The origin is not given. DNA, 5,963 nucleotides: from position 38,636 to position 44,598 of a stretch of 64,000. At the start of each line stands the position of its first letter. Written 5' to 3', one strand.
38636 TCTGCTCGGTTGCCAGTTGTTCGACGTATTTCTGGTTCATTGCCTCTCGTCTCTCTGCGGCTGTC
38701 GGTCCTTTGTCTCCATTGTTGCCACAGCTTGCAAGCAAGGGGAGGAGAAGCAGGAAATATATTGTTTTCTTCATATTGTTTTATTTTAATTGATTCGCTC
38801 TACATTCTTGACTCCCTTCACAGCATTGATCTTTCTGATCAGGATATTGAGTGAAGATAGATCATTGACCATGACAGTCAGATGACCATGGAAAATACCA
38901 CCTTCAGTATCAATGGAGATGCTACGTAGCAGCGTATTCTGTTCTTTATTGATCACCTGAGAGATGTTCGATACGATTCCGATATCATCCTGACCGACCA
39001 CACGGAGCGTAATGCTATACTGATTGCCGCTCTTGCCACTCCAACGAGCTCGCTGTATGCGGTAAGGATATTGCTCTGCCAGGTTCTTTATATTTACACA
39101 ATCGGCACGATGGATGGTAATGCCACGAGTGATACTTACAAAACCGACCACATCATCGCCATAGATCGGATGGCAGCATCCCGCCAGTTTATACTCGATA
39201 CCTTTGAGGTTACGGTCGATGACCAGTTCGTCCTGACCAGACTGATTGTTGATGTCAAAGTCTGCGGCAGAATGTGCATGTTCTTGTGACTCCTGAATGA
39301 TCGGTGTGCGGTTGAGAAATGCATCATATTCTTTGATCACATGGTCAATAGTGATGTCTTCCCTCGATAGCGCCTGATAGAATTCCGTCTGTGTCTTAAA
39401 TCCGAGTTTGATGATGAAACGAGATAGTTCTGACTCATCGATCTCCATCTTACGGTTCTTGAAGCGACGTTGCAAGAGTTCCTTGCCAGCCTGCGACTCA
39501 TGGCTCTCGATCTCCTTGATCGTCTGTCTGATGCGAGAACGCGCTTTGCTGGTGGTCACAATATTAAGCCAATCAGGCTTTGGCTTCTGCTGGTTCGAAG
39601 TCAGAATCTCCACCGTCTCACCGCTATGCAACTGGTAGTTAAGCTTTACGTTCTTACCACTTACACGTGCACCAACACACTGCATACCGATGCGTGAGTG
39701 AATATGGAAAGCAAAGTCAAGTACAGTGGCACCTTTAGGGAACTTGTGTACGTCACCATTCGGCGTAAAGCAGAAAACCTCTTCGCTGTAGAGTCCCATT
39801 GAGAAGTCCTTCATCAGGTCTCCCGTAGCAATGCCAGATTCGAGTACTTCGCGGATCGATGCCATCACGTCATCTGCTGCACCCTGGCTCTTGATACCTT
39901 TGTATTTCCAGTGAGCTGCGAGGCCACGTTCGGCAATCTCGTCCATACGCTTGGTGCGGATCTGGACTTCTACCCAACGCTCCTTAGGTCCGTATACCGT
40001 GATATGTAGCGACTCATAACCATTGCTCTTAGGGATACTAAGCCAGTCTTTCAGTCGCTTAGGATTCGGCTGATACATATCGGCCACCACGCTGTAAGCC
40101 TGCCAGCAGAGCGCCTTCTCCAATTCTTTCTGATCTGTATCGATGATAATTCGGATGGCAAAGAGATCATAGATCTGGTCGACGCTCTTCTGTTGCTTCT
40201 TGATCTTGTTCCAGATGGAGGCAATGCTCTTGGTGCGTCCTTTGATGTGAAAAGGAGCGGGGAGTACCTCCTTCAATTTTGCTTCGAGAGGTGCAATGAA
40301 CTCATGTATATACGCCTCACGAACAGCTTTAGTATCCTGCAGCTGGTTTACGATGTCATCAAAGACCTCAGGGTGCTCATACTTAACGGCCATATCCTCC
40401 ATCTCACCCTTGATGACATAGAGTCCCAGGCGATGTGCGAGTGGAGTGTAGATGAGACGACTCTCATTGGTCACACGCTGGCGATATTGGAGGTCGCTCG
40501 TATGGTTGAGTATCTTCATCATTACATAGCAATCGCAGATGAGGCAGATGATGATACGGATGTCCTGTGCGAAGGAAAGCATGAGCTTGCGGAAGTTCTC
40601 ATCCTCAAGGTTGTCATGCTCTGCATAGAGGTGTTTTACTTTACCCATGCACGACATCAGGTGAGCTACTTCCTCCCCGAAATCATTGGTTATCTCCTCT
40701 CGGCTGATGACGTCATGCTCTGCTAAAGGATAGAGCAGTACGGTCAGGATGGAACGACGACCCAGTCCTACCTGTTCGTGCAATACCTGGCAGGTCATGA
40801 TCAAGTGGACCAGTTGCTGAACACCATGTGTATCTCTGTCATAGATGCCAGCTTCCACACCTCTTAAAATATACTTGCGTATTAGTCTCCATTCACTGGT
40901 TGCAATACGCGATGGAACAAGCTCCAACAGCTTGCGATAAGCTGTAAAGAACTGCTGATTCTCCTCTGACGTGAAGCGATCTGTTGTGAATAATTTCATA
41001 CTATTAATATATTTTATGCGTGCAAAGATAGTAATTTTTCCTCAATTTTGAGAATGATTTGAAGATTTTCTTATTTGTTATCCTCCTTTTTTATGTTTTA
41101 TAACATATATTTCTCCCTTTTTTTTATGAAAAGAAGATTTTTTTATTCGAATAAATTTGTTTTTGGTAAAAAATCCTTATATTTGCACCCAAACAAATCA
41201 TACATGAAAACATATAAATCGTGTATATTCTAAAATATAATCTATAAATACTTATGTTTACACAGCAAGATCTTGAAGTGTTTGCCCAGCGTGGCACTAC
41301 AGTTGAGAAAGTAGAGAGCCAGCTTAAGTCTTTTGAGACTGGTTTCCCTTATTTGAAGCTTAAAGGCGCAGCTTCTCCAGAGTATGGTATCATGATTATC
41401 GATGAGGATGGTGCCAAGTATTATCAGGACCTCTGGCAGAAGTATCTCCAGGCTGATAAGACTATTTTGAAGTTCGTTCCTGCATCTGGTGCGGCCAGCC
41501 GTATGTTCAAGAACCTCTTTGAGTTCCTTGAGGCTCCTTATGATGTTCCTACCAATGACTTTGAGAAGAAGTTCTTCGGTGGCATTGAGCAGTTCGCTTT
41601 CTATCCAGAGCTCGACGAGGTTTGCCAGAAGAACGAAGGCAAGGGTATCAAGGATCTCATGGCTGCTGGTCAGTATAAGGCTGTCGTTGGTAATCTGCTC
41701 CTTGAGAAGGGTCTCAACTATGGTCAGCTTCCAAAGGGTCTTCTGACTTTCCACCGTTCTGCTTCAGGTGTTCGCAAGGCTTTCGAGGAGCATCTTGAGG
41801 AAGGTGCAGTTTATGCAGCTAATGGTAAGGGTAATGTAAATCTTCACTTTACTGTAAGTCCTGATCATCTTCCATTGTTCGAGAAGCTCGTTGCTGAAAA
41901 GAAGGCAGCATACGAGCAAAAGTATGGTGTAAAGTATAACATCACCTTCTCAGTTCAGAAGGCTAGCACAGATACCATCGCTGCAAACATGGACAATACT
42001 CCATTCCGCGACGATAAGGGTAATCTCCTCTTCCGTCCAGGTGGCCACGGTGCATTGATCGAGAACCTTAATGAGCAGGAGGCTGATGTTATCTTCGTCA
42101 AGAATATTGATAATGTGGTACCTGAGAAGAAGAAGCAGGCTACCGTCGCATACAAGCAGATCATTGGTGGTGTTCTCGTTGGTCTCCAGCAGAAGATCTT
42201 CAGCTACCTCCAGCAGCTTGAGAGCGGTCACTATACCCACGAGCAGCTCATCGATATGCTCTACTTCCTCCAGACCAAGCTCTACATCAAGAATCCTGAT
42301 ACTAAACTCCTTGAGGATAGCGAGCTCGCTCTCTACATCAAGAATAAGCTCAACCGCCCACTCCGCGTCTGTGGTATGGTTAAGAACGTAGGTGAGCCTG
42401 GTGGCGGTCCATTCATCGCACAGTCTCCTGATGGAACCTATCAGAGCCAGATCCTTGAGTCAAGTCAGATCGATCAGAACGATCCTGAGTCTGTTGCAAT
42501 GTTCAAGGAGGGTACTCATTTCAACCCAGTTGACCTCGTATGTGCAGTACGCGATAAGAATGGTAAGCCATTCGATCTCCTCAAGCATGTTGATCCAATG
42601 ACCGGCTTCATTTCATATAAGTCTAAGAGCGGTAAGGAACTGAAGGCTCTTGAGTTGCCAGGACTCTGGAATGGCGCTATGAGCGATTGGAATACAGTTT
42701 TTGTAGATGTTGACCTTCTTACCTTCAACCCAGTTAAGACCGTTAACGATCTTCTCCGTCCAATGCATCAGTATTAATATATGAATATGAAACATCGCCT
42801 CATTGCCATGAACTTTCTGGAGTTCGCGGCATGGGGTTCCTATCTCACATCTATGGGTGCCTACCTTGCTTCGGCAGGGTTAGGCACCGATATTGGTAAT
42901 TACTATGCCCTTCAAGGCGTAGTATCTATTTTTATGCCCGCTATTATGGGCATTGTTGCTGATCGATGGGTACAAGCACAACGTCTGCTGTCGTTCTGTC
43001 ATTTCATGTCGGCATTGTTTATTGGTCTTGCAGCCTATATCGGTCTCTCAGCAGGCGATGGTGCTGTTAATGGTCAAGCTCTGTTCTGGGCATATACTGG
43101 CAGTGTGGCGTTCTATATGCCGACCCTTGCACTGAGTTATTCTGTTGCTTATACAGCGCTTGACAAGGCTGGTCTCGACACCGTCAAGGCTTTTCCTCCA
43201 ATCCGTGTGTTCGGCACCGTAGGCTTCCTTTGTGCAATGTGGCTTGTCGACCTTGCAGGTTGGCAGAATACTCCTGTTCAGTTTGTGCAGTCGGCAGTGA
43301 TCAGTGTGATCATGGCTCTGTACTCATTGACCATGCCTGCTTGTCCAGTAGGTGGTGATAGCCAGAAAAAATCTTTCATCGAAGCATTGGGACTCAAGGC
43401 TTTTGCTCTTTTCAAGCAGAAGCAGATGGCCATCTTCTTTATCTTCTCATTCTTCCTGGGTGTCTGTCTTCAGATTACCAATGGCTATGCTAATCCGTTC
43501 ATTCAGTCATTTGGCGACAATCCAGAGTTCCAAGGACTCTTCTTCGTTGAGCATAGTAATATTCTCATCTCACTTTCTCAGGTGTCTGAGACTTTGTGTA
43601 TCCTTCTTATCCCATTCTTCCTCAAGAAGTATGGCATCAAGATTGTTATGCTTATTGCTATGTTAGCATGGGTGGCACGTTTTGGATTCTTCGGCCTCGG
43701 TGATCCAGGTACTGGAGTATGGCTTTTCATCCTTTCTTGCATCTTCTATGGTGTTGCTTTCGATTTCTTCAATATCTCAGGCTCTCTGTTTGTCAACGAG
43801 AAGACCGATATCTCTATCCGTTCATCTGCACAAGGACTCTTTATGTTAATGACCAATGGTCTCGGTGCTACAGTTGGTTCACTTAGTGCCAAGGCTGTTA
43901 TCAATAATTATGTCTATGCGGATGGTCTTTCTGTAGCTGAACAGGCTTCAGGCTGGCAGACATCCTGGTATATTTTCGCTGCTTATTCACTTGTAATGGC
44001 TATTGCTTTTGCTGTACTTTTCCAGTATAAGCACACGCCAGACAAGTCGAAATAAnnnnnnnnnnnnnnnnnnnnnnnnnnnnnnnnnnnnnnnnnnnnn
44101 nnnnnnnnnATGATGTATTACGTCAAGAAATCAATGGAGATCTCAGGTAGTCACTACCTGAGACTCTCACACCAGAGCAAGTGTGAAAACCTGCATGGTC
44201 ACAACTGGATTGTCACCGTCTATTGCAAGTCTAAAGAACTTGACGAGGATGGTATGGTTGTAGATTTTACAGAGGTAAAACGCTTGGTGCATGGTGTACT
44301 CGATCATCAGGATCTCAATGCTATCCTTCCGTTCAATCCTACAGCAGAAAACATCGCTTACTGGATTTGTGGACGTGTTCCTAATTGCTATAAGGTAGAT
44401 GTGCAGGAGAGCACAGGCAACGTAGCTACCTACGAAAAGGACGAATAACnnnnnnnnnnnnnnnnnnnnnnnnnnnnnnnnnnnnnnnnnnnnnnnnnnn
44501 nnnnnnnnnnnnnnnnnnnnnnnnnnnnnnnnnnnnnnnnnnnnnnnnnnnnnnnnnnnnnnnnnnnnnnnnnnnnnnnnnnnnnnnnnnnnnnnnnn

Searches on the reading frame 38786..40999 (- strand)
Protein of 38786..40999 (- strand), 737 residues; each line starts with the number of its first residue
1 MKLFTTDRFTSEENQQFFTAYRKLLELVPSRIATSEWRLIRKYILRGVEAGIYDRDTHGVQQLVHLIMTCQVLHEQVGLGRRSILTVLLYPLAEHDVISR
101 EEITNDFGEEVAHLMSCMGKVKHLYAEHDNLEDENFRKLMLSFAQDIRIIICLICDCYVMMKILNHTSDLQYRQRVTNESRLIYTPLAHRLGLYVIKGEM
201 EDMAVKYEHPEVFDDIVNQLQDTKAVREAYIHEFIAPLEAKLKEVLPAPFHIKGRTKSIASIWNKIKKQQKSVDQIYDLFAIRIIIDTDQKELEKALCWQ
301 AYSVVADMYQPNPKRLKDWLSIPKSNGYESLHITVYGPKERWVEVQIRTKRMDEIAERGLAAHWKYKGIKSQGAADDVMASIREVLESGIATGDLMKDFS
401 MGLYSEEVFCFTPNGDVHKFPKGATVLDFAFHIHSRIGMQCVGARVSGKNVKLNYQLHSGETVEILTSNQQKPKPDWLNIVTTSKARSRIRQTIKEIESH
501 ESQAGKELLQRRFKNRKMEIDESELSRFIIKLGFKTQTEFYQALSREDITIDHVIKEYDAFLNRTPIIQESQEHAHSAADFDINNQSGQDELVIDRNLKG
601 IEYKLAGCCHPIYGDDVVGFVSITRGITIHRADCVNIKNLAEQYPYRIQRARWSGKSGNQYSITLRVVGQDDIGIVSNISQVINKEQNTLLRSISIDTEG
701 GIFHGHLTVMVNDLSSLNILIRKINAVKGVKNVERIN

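Call 84: search_protein_families(library=pfam, proteins=[window:38786-40999:-], max_evalue=0.0001)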
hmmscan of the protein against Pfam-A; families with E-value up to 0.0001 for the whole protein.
window:38786-40999:- (737 aa): 5 families
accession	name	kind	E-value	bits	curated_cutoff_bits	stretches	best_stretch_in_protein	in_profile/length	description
PF04607.23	RelA_SpoT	-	5e-37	127.1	27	1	254-368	1-110/113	Region found in RelA / SpoT proteins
PF02824.27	TGS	-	4.5e-19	68.7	22.2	1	409-467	2-60/60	TGS domain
PF13328.12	HD_4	-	1.8e-17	63.9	27.2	1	55-193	13-155/156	HD domain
PF13291.12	ACT_4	-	5.3e-17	62.7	27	1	658-735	2-80/80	ACT domain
PF19296.4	RelA_AH_RIS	-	9.5e-10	39.3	23.8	1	479-637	2-175/185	RelA/SpoT, AH and RIS domains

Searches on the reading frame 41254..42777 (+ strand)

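Call 96: search_protein_families(library=pfam, proteins=[window:41254-42777:+], max_evalue=0.0001)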
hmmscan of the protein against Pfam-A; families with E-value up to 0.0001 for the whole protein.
window:41254-42777:+ (507 aa): 1 family
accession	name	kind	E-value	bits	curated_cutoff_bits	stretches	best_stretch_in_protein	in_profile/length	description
PF14134.11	DUF4301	-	1.3e-227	757.1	27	1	3-506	1-507/507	Domain of unknown function (DUF4301)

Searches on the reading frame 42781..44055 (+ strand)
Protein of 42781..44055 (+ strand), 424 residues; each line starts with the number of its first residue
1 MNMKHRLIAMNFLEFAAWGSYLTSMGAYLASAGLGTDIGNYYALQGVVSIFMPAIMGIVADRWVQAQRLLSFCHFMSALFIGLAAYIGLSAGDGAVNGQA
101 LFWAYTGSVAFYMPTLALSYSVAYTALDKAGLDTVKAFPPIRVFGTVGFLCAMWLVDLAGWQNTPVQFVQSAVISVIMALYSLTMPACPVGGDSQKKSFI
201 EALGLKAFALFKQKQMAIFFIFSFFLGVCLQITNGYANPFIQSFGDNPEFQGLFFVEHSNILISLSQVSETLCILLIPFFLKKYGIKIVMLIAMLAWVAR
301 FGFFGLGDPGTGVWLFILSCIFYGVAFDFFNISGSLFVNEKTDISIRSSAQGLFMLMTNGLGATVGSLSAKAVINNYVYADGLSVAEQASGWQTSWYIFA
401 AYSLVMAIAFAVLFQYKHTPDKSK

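Call 96: search_protein_families(library=pfam, proteins=[window:42781-44055:+], max_evalue=0.0001)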
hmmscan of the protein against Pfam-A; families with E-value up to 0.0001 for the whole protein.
window:42781-44055:+ (424 aa): 3 families
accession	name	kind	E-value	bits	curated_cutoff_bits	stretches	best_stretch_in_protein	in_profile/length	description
PF03825.22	Nuc_H_symport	-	9.6e-109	364.5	25.9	1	1-418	1-399/400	Nucleoside H+ symporter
PF12832.13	MFS_1_like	-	1.2e-21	77.7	25.2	1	7-374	4-362/373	MFS_1 like family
PF07690.21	MFS_1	-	1.2e-15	57.7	33.4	2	261-421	36-179/347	Major Facilitator Superfamily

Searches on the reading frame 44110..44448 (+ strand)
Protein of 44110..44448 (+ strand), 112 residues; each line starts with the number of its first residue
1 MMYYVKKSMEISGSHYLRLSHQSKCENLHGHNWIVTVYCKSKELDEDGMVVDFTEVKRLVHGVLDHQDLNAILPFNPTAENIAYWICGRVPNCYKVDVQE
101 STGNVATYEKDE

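Call 96: search_protein_families(library=pfam, proteins=[window:44110-44448:+], max_evalue=0.0001)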
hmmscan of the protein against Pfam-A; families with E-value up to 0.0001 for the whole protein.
window:44110-44448:+ (112 aa): 1 family
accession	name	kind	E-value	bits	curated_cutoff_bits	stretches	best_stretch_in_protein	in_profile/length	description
PF01242.24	PTPS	-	6.2e-28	97.6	22.4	1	5-110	2-120/121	6-pyruvoyl tetrahydropterin synthase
